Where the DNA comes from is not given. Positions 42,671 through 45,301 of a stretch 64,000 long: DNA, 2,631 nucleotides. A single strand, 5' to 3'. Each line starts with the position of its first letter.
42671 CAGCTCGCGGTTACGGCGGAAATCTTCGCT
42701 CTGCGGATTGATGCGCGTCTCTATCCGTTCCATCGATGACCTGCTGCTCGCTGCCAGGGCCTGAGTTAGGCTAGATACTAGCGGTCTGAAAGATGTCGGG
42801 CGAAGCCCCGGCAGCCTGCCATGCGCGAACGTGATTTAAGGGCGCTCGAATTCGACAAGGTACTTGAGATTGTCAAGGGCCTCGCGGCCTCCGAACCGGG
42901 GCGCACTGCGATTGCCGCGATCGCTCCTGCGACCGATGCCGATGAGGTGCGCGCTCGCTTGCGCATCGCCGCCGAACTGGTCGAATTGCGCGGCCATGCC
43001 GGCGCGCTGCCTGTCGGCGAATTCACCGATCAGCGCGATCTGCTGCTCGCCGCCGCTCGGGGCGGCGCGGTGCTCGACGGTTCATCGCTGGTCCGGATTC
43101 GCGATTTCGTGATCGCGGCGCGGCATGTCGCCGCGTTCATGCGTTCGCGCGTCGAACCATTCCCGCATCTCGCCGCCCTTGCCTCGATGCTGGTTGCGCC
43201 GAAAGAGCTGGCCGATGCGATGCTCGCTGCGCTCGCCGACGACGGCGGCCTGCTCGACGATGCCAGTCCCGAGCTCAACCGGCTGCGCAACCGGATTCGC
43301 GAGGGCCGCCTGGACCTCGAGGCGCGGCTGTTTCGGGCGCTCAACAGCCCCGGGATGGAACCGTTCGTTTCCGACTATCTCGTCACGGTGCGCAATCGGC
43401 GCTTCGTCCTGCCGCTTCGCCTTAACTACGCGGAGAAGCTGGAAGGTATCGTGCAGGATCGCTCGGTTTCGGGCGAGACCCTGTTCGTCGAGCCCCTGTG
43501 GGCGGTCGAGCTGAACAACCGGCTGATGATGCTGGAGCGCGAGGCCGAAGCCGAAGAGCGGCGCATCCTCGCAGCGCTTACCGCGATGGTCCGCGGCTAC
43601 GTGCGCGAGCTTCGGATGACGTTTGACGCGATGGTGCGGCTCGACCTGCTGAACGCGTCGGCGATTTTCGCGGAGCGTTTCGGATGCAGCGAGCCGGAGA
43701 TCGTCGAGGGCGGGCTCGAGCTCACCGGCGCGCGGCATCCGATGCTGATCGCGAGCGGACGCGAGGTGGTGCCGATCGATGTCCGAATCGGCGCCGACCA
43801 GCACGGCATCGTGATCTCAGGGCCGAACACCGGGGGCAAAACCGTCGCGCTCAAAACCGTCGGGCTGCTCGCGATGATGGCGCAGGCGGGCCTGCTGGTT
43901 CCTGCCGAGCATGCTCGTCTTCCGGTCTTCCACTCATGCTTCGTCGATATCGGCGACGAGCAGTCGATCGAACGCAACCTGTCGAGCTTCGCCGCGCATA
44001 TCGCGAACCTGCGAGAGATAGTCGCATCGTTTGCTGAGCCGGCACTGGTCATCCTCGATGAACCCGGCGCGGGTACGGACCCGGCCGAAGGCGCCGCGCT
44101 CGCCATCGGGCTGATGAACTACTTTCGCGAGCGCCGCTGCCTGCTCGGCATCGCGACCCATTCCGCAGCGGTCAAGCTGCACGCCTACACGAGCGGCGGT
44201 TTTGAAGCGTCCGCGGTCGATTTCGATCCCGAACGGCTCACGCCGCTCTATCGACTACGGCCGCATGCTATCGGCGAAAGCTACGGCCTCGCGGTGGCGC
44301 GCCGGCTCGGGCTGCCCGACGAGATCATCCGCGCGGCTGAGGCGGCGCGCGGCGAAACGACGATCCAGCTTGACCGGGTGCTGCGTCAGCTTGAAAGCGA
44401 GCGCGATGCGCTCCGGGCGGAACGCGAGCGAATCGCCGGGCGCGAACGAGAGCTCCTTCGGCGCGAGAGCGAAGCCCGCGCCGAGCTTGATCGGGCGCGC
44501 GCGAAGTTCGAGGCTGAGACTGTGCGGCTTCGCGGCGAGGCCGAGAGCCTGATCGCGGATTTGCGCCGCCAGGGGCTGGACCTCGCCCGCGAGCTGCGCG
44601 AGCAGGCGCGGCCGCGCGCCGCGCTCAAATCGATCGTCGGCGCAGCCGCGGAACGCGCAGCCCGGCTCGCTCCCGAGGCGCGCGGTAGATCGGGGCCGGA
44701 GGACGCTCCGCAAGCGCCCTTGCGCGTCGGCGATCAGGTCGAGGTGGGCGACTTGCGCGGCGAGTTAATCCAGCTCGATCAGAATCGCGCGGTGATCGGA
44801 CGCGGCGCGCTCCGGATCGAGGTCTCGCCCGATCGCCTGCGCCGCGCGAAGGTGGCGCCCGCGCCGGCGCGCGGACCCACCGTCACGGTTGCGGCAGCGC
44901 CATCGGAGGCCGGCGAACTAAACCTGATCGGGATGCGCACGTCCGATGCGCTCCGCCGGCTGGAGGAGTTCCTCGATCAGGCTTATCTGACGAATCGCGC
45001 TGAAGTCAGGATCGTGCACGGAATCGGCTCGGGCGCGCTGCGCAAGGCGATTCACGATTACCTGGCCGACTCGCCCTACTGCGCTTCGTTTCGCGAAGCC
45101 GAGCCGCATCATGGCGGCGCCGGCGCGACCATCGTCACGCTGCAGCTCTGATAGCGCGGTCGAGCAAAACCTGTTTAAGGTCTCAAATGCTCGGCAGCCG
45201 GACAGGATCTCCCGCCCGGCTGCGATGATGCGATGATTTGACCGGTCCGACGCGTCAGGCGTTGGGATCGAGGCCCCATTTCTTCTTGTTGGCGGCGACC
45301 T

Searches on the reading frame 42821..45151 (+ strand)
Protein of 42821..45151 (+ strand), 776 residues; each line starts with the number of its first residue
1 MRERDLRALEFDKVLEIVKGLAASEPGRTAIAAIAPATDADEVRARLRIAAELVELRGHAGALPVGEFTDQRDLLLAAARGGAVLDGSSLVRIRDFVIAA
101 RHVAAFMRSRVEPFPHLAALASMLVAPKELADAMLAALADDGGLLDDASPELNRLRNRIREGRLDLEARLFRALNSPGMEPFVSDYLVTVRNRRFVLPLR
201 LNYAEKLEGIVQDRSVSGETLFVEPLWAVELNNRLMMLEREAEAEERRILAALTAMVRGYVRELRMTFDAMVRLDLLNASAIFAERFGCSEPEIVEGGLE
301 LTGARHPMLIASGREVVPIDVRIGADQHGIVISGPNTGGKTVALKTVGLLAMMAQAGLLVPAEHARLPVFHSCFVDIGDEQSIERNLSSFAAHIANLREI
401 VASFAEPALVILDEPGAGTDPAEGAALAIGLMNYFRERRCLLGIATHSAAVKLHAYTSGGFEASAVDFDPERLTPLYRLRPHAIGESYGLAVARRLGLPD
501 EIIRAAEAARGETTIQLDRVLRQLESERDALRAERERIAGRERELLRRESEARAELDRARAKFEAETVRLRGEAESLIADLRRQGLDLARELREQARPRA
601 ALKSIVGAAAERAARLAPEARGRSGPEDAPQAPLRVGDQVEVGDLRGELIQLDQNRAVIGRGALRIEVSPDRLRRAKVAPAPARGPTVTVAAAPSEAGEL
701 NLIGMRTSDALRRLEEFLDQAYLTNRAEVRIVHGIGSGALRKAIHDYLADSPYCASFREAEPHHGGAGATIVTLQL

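Call 38: search_protein_families(library=pfam, max_evalue=0.00001, proteins=[window:42821-45151:+])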
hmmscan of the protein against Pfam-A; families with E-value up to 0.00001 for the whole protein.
window:42821-45151:+ (776 aa): 2 families
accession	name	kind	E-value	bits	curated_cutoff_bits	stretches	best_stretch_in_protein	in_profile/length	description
PF00488.27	MutS_V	-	1.7e-31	110.1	30.2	1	330-509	1-183/188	MutS domain V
PF01713.27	Smr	-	9.8e-25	87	25.7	1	700-774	1-76/77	Smr domain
